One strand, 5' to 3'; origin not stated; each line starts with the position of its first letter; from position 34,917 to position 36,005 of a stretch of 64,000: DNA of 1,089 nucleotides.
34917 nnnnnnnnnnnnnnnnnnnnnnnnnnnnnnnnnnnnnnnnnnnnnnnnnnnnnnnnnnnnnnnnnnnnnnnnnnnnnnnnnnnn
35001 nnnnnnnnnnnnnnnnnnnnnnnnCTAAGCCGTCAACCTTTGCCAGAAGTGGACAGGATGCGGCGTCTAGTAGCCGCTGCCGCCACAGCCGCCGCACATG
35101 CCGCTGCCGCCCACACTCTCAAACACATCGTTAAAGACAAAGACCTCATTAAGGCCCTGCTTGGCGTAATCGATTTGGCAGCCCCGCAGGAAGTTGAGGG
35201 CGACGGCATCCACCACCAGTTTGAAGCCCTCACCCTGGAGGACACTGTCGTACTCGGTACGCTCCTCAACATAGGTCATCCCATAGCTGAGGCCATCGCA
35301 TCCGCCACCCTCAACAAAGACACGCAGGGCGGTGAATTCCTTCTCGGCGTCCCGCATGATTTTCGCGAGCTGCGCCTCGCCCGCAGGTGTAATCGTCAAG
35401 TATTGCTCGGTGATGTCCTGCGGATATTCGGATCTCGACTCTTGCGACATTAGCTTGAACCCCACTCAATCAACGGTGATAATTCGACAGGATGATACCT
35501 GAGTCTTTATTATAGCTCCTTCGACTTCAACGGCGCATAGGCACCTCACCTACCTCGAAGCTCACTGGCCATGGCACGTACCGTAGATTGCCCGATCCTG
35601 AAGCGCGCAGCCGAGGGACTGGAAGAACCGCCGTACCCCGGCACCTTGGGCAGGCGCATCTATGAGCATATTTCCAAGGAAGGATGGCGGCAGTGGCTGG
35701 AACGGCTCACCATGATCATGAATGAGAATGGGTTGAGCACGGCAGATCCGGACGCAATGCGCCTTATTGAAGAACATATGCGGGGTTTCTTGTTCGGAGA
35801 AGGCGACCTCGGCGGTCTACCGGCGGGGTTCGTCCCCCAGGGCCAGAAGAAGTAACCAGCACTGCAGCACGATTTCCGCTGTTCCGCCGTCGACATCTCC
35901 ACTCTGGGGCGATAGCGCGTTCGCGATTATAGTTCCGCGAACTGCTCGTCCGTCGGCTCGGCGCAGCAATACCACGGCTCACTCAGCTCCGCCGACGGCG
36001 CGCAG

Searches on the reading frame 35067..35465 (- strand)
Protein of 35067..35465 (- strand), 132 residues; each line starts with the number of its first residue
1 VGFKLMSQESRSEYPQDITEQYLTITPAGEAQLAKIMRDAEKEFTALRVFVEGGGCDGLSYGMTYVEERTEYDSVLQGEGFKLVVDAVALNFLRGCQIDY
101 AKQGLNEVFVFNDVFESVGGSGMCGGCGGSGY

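Call 3: search_protein_families(library=ncbifam, proteins=[window:35067-35465:-], max_evalue=0.01)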
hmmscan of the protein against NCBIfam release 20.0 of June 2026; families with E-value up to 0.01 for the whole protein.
window:35067-35465:- (132 aa): 10 families
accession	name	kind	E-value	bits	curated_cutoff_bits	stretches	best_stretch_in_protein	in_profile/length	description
TIGR00049.1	TIGR00049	subfamily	2.6e-21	75.8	58.8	1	23-113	1-91/106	iron-sulfur cluster assembly accessory protein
NF010147.0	PRK13623.1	equivalog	3.4e-19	69.1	117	1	20-113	7-100/115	iron-sulfur cluster insertion protein ErpA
TIGR01997.1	sufA_proteo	equivalog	3.8e-18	65.6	136.2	1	22-128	2-102/107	Fe-S cluster assembly scaffold SufA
TIGR02011.1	IscA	equivalog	3.5e-17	62.5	150.6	1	24-122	2-97/105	iron-sulfur cluster assembly protein IscA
NF007050.0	PRK09504.1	equivalog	4e-17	62.4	161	1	9-114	4-108/122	Fe-S cluster assembly scaffold SufA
NF007049.0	PRK09502.1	equivalog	4.3e-16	59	181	1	26-114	6-93/107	iron-sulfur cluster assembly protein IscA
NF038090.1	IscA_HesB_Se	subfamily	4.4e-10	39.8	85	1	23-125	2-100/101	IscA/HesB family protein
TIGR03341.1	YhgI_GntY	equivalog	5.6e-08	32.8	269.35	1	24-106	2-85/190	Fe-S biogenesis protein NfuA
NF008392.0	PRK11190.1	equivalog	1e-05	25.6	268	1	23-105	2-85/192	Fe-S biogenesis protein NfuA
TIGR01911.1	HesB_rel_seleno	subfamily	0.00082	19.9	66.35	1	32-104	13-84/92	HesB-like protein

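Call 4: search_protein_families(library=pfam, proteins=[window:35067-35465:-], max_evalue=0.01)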
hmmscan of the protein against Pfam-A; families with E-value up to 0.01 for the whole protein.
window:35067-35465:- (132 aa): 1 family
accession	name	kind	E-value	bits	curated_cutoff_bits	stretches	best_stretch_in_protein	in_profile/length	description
PF01521.26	Fe-S_biosyn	-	4.1e-13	50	26.3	1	22-112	2-98/110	Iron-sulphur cluster biosynthesis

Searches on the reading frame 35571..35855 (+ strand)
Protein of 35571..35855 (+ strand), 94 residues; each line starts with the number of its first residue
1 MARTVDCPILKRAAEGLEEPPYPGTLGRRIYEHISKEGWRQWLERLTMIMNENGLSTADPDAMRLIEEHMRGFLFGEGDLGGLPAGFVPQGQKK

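Call 3: search_protein_families(library=ncbifam, proteins=[window:35571-35855:+], max_evalue=0.01)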
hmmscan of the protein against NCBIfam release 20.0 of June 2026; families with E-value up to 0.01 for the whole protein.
window:35571-35855:+ (94 aa): 1 family
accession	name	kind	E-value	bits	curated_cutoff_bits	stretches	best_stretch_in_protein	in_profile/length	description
NF003817.0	PRK05408.1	equivalog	2.4e-30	104.2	74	1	1-90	1-88/90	oxidative damage protection protein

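Call 4: search_protein_families(library=pfam, proteins=[window:35571-35855:+], max_evalue=0.01)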
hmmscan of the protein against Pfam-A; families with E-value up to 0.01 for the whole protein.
window:35571-35855:+ (94 aa): 1 family
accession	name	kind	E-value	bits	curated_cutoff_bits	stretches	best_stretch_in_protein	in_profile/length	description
PF04362.19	Iron_traffic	-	2.6e-29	101.3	27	1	1-89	1-87/88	Bacterial Fe(2+) trafficking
